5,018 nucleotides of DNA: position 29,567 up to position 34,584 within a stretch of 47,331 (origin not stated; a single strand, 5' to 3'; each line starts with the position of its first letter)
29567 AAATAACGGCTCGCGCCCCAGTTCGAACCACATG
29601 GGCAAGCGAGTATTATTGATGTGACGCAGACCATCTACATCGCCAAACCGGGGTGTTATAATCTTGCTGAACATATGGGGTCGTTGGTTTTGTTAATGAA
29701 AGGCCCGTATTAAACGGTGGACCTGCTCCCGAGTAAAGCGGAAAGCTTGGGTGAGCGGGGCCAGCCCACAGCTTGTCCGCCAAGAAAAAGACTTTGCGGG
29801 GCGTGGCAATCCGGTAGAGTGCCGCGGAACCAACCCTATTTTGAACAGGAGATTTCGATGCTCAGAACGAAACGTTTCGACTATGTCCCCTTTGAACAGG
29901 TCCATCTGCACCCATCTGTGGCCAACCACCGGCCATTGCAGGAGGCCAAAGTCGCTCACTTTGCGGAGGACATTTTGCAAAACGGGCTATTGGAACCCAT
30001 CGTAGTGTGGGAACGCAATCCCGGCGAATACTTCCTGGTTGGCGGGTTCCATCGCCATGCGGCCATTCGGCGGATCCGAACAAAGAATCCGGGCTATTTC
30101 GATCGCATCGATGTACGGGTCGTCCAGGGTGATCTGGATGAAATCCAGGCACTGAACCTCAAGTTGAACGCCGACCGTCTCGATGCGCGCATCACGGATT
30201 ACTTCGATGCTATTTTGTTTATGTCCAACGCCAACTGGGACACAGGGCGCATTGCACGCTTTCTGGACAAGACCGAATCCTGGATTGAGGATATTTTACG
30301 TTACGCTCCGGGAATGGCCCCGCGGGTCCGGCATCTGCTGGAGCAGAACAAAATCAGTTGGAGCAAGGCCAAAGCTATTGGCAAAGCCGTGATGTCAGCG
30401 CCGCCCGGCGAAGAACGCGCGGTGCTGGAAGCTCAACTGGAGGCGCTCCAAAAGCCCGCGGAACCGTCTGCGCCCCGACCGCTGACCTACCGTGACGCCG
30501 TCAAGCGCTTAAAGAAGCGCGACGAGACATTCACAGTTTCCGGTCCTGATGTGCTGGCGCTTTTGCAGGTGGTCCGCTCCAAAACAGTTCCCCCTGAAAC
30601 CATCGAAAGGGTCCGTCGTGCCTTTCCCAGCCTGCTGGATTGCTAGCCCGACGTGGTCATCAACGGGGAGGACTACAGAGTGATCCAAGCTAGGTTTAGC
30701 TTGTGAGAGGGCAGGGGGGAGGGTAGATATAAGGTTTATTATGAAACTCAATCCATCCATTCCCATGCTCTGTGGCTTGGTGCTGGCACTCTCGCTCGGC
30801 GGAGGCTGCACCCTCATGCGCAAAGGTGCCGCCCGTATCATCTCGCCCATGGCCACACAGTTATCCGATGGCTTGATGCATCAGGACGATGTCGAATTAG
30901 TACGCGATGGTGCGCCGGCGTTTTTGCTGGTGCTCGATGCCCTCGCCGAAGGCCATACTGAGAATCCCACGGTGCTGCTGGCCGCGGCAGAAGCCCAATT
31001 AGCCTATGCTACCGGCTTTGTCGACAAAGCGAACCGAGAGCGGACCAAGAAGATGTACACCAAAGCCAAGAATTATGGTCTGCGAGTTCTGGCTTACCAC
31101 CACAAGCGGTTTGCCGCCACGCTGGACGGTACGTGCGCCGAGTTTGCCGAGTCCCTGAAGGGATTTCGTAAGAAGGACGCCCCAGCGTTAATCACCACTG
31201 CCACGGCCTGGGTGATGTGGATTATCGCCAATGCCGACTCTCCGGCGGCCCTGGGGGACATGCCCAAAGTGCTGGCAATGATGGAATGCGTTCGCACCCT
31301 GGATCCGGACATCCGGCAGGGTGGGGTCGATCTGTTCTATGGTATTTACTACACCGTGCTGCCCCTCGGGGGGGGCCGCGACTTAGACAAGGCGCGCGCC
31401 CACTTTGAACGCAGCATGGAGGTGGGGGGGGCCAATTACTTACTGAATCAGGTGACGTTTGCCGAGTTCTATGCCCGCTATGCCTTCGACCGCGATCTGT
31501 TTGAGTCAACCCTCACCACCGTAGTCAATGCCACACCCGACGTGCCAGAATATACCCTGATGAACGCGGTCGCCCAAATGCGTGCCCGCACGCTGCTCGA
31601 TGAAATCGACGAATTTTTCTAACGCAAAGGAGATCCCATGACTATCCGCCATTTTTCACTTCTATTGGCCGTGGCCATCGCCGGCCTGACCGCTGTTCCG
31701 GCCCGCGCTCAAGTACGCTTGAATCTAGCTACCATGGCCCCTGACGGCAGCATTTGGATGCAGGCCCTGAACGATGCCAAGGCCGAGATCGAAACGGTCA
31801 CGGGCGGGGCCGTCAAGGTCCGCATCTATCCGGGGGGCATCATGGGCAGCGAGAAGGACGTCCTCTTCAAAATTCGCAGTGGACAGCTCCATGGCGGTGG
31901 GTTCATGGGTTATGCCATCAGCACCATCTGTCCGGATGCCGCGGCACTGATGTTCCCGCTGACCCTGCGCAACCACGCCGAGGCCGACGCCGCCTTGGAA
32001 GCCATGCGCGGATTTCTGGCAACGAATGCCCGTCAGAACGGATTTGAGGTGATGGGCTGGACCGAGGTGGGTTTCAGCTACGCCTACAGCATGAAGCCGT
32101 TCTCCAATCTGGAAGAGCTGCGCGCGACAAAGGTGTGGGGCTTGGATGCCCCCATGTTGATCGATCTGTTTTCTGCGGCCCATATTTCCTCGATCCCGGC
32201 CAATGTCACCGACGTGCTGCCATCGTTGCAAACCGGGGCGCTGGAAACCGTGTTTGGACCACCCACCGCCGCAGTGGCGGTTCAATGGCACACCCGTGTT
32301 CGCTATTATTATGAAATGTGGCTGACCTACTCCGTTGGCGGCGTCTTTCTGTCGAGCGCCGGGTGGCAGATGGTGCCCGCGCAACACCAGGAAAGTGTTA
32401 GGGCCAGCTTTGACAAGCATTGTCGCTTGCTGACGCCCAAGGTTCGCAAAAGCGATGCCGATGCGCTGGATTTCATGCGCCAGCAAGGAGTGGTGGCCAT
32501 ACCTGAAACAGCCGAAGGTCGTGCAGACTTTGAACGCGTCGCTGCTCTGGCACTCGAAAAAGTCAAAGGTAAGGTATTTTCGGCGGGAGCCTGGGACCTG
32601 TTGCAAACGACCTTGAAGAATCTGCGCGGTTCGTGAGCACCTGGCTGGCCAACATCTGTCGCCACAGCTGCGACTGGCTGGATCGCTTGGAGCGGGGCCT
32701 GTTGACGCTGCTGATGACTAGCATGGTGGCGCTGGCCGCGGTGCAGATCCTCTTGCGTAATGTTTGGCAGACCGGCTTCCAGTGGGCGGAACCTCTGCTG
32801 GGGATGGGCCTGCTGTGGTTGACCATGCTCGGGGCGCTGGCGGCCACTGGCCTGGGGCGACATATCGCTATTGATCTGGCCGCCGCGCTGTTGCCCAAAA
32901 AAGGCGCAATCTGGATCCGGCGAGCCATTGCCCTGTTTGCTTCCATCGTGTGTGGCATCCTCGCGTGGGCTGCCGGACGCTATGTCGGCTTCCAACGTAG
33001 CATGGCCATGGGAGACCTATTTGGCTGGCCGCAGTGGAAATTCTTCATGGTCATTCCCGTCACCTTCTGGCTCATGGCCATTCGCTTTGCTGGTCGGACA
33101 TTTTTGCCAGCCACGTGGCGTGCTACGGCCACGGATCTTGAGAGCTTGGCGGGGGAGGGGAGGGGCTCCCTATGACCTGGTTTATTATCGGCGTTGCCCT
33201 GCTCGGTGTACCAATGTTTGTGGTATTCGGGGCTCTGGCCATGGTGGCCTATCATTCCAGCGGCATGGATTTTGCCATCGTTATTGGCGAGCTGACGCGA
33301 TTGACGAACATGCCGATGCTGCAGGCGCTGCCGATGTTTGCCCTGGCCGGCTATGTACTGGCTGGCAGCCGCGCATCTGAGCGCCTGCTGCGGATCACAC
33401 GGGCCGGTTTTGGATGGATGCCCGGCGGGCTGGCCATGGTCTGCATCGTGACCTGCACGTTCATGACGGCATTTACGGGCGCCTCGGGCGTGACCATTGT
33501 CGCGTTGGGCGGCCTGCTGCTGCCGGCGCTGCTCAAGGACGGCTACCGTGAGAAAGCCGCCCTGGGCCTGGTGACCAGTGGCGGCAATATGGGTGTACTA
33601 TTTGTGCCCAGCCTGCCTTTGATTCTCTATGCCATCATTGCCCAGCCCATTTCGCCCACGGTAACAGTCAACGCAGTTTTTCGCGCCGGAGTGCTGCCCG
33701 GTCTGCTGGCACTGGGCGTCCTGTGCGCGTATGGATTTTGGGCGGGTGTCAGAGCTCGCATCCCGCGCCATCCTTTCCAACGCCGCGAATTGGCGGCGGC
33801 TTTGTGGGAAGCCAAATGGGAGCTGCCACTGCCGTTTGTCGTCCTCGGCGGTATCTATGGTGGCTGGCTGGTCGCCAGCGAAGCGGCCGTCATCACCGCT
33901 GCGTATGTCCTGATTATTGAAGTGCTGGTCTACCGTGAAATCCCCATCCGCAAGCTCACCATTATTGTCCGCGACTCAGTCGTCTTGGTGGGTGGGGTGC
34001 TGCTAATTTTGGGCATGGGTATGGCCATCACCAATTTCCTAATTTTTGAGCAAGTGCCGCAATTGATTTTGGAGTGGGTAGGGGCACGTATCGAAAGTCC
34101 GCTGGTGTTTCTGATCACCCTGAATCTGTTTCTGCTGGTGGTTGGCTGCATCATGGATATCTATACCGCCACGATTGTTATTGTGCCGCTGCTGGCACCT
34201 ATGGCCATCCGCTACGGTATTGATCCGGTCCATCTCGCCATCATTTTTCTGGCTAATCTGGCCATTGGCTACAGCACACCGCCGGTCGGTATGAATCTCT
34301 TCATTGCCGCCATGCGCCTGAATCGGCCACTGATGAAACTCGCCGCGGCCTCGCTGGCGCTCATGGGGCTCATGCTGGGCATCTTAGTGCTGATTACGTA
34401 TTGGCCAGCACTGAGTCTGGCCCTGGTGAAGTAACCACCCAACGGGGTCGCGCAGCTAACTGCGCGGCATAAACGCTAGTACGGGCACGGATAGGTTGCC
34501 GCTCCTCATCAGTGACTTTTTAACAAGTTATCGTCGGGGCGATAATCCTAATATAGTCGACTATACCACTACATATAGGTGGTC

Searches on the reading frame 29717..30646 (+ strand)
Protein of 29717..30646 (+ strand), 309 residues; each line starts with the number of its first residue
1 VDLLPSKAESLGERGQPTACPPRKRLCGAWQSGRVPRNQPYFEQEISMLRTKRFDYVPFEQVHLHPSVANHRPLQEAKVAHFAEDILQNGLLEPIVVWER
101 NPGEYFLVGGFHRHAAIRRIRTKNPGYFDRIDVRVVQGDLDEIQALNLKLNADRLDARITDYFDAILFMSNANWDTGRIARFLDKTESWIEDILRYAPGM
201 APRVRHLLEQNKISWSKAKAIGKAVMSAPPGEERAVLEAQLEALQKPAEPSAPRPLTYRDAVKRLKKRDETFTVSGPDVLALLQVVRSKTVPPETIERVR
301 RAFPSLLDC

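Call 41: search_protein_families(library=pfam, proteins=[window:29717-30646:+], max_evalue=0.001)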
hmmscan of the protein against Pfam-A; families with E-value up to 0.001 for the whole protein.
window:29717-30646:+ (309 aa): 0 families
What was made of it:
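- Tried and rejected: Small proteins next to arrays gave no DNA-binding family (call 41).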

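Call 47: search_solved_structures(query=window:29717-30646:+, max_evalue=1)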
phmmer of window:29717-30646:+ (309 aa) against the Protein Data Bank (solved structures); distinct sequences matched with E-value up to 1: 14.
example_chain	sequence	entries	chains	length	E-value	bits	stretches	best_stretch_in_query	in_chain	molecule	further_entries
4umk_A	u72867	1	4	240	0.0074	19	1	57-221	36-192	PROBABLE CHROMOSOME-PARTITIONING PROTEIN PARB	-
1vz0_A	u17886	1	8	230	0.043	16.5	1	61-221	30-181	Chromosome-partitioning protein Spo0J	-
6ryk_A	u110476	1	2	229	0.051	16.3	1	32-122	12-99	ParB-like nuclease domain protein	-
5x0j_A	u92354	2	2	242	0.092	15.4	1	50-124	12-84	Free serine kinase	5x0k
5x0b_A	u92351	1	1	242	0.12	15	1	50-124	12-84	Free serine kinase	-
5x0e_A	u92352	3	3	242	0.15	14.7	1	50-124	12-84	Free serine kinase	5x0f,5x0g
6sdk_A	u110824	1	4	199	0.25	14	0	74-118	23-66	Stage 0 sporulation protein J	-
5mec_A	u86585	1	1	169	0.26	14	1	235-295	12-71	Cell division cycle protein CDT1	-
7nfu_A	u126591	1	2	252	0.34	13.5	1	73-121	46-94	Nucleoid occlusion protein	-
7ng0_A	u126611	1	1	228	0.4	13.3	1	74-126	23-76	Nucleoid occlusion protein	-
3pes_A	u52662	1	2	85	0.57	12.8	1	14-62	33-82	Uncharacterized protein gp49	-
1vk1_A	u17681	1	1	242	0.57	12.8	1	52-124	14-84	Conserved hypothetical protein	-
5uje_A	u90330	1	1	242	0.85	12.2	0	55-123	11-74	SbnI protein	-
1hio_B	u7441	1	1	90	0.93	12.1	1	170-233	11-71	HISTONE H2B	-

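Call 48: search_protein_families(library=ncbifam, proteins=[window:29717-30646:+], max_evalue=0.1)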
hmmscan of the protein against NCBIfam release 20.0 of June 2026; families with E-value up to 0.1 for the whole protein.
window:29717-30646:+ (309 aa): 5 families
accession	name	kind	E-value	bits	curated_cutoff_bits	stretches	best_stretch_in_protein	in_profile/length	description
TIGR04285.1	nucleoid_noc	exception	1.1e-05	24.9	315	1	73-221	20-161/255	nucleoid occlusion protein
TIGR00180.1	parB_part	domain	0.00046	20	58.45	1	73-208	23-154/186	ParB/RepB/Spo0J family partition protein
NF053625.1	SerKinSerKArch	equivalog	0.0073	15.5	380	1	68-123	24-81/244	ADP-dependent L-serine kinase SerK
NF033589.0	staphy_B_SbnI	equivalog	0.039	13.3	350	1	54-121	8-70/254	bifunctional transcriptional regulator/O-phospho-L-serine synthase SbnI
TIGR03734.1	PRTRC_parB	hypoth_equivalog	0.054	12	278.6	1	74-214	12-150/555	PRTRC system ParB family protein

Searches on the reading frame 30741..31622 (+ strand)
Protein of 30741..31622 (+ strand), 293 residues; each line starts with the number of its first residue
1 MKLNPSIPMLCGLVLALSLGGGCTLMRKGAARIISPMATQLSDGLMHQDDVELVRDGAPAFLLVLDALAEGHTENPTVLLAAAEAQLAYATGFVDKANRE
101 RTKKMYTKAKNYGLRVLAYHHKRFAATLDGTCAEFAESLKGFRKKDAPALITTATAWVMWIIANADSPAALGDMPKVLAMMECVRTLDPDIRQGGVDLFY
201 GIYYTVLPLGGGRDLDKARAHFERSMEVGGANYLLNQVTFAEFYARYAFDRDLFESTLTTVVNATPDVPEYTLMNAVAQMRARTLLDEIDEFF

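Call 7: search_protein_families(library=pfam, proteins=[window:30741-31622:+])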
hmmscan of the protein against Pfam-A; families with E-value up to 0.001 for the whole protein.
window:30741-31622:+ (293 aa): 1 family
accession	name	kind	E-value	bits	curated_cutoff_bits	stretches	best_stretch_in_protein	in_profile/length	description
PF16811.11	TAtT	-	3.3e-61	207.4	26.5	1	48-293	2-263/263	TRAP transporter T-component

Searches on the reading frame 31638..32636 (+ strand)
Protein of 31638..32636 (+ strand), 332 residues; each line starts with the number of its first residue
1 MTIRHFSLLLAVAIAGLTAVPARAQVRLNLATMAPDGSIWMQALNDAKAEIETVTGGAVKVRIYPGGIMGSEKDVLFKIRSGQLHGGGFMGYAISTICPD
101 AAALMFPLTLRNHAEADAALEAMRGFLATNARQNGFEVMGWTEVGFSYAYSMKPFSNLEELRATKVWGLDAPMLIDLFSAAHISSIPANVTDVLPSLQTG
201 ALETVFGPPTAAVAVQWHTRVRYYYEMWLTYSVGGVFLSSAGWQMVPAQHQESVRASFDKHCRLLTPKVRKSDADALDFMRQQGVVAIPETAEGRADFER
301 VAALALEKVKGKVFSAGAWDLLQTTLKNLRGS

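Call 7: search_protein_families(library=pfam, proteins=[window:31638-32636:+])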
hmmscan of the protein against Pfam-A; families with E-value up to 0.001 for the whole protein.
window:31638-32636:+ (332 aa): 1 family
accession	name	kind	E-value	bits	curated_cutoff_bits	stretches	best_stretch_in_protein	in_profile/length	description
PF03480.18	DctP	-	3.5e-29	102.5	23.4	1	31-306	2-279/286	Bacterial extracellular solute-binding protein, family 7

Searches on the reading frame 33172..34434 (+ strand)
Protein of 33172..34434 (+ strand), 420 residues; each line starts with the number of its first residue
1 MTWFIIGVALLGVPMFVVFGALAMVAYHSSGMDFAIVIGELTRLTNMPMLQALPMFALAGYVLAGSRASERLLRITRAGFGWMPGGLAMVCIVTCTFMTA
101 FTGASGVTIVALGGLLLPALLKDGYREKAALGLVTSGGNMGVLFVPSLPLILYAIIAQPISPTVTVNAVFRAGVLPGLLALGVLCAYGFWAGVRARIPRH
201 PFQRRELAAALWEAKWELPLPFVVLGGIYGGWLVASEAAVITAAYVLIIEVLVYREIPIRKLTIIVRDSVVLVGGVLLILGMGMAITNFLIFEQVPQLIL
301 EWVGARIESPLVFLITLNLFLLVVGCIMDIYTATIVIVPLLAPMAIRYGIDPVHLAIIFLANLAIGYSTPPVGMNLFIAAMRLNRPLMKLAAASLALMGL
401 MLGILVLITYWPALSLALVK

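Call 7: search_protein_families(library=pfam, proteins=[window:33172-34434:+])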
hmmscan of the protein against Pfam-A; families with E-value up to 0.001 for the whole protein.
window:33172-34434:+ (420 aa): 1 family
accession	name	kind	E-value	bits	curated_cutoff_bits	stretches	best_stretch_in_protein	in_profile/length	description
PF06808.19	DctM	-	1.9e-69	234.9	23.8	1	6-414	5-413/413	Tripartite ATP-independent periplasmic transporter, DctM component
